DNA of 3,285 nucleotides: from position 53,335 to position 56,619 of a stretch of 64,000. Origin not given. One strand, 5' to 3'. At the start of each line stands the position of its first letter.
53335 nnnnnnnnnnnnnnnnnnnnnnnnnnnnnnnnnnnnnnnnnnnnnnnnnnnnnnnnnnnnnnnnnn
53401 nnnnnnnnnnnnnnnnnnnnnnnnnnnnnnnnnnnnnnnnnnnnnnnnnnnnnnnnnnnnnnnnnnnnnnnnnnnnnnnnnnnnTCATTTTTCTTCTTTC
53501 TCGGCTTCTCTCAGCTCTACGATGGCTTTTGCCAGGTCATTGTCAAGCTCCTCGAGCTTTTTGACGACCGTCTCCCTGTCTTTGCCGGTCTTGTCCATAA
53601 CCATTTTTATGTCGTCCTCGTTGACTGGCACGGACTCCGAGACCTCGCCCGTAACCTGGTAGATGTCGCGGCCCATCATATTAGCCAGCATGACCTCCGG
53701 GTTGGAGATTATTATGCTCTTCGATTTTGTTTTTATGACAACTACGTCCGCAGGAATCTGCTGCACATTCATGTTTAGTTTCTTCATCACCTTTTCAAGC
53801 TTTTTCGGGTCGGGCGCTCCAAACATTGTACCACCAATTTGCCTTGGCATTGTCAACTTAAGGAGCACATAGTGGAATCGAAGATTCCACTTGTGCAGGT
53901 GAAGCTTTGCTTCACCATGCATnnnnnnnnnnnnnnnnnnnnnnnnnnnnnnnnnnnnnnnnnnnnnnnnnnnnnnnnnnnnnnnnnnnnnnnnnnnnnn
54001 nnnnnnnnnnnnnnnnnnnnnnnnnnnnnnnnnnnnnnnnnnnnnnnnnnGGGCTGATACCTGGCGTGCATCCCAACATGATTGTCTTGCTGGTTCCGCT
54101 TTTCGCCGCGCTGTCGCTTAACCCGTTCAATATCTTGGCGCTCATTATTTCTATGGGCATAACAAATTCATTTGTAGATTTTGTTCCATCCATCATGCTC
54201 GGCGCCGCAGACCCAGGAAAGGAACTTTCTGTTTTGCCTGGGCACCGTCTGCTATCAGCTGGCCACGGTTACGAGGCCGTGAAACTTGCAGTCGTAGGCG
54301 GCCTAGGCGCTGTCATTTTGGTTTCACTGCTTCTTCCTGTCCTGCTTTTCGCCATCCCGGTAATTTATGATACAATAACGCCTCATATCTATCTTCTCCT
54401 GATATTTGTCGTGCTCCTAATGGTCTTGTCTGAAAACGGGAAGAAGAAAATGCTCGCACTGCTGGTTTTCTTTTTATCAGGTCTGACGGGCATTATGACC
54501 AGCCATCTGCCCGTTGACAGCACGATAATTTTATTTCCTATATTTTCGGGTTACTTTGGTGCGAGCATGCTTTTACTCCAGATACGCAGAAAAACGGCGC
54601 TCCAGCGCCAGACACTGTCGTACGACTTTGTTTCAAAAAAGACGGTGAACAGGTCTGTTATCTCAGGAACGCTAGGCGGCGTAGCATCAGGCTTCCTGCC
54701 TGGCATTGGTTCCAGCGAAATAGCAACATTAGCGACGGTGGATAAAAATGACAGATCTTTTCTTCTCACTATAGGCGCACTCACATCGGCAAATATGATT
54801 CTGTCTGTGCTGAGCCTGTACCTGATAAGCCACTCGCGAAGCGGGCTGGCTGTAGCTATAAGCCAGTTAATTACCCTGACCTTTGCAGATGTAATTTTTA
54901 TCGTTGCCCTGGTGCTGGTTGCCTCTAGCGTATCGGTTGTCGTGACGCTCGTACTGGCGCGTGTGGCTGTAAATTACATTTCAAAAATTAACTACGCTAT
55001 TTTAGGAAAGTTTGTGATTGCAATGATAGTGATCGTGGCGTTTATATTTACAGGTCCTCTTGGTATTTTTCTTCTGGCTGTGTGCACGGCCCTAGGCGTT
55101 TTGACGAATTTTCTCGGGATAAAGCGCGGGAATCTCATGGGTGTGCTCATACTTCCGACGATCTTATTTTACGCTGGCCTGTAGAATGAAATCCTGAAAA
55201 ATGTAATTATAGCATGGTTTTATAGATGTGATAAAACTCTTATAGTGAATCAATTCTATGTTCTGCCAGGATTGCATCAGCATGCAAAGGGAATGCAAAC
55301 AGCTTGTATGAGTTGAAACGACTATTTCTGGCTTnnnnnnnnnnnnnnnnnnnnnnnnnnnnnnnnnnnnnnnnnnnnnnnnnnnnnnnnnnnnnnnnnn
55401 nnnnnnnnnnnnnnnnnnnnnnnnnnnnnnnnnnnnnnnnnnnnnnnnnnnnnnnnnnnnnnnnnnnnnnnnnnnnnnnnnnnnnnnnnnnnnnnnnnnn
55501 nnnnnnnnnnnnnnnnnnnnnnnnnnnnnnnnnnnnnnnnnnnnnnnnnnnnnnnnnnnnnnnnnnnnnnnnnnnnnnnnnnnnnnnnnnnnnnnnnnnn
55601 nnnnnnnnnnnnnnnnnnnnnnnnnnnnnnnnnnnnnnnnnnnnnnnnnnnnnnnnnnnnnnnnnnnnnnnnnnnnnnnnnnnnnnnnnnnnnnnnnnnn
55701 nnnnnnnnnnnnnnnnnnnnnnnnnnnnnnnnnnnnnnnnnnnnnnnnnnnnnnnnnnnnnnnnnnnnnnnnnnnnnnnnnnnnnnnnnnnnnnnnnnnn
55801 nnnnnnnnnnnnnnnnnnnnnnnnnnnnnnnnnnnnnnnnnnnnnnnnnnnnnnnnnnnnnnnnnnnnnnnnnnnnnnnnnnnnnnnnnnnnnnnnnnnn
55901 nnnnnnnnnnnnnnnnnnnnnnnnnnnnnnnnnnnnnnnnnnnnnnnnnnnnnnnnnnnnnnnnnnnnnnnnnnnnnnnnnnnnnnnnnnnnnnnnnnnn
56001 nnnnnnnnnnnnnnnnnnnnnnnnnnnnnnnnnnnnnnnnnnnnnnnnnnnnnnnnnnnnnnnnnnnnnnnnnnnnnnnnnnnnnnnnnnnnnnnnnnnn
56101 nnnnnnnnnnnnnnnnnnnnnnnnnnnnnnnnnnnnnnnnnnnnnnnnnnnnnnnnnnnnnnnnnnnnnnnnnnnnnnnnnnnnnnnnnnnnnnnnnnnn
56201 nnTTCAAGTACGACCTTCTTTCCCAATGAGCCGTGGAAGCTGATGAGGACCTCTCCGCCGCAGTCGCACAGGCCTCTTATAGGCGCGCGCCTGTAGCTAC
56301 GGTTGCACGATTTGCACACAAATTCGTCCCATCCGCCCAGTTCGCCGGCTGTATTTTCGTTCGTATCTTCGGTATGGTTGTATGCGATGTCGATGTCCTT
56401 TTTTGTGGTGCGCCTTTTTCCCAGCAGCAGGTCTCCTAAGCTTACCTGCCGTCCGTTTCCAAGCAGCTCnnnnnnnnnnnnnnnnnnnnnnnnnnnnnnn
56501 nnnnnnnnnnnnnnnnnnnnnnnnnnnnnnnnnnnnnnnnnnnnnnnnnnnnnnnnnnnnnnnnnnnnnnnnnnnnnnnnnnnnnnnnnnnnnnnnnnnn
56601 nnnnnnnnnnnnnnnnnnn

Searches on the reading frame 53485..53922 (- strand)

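Call 43: search_protein_families(library=pfam, proteins=[window:53485-53922:-], max_evalue=0.00001)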
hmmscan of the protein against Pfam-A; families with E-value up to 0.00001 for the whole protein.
window:53485-53922:- (145 aa): 1 family
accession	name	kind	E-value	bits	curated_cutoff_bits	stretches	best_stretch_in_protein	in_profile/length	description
PF01849.23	NAC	-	1.7e-12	47.5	21.3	1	39-96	1-56/57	NAC domain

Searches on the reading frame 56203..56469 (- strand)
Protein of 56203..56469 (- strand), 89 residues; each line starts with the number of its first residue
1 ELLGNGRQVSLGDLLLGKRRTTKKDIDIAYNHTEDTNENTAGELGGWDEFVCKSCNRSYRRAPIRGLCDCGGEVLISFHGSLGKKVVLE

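Call 46: search_solved_structures(query=A3, max_evalue=10, show_alignments=3)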
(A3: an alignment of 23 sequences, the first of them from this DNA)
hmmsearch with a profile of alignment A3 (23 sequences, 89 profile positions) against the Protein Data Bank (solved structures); distinct sequences matched with E-value up to 10: 14.
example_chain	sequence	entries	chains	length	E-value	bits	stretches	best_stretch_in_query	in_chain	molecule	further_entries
6knb_B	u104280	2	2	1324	1.7e-05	28.1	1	48-79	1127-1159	DNA polymerase D DP2 (DNA polymerase II large) subunit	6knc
6hms_B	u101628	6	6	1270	0.00026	24.3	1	48-79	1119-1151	DNA polymerase II large subunit,DNA polymerase II large subunit | DP2 | DNA polymerase II large subunit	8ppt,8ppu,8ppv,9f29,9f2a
6t8h_B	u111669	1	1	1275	0.00026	24.3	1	48-79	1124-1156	DP2 subunit of D-family DNA-polymerase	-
1x6h_A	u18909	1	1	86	0.039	17.3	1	49-62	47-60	Transcriptional repressor CTCF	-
4v68_BC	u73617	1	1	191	0.36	14.2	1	9-52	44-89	50S ribosomal protein L1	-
2lcq_A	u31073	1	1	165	0.47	13.9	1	46-76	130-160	Putative toxin VapC6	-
7ae4_a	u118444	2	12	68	0.64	13.4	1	43-61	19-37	Protein ShdD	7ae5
2xxl_A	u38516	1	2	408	0.91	13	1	54-83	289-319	GRAM-POSITIVE SPECIFIC SERINE PROTEASE, ISOFORM B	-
4typ_C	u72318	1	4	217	1.2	12.5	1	15-74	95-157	Adenylate kinase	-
4qbg_B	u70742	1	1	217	1.4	12.4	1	15-74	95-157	Adenylate kinase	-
7ae7_a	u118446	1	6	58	1.6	12.1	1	43-61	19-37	Protein ShdD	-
5vbn_B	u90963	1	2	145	2.5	11.5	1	47-82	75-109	DNA polymerase epsilon catalytic subunit A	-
3w5k_B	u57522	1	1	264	4.1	10.9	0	46-64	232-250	Zinc finger protein SNAI1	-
8ssq_A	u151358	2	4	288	9.2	9.7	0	49-62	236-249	Transcriptional repressor CTCF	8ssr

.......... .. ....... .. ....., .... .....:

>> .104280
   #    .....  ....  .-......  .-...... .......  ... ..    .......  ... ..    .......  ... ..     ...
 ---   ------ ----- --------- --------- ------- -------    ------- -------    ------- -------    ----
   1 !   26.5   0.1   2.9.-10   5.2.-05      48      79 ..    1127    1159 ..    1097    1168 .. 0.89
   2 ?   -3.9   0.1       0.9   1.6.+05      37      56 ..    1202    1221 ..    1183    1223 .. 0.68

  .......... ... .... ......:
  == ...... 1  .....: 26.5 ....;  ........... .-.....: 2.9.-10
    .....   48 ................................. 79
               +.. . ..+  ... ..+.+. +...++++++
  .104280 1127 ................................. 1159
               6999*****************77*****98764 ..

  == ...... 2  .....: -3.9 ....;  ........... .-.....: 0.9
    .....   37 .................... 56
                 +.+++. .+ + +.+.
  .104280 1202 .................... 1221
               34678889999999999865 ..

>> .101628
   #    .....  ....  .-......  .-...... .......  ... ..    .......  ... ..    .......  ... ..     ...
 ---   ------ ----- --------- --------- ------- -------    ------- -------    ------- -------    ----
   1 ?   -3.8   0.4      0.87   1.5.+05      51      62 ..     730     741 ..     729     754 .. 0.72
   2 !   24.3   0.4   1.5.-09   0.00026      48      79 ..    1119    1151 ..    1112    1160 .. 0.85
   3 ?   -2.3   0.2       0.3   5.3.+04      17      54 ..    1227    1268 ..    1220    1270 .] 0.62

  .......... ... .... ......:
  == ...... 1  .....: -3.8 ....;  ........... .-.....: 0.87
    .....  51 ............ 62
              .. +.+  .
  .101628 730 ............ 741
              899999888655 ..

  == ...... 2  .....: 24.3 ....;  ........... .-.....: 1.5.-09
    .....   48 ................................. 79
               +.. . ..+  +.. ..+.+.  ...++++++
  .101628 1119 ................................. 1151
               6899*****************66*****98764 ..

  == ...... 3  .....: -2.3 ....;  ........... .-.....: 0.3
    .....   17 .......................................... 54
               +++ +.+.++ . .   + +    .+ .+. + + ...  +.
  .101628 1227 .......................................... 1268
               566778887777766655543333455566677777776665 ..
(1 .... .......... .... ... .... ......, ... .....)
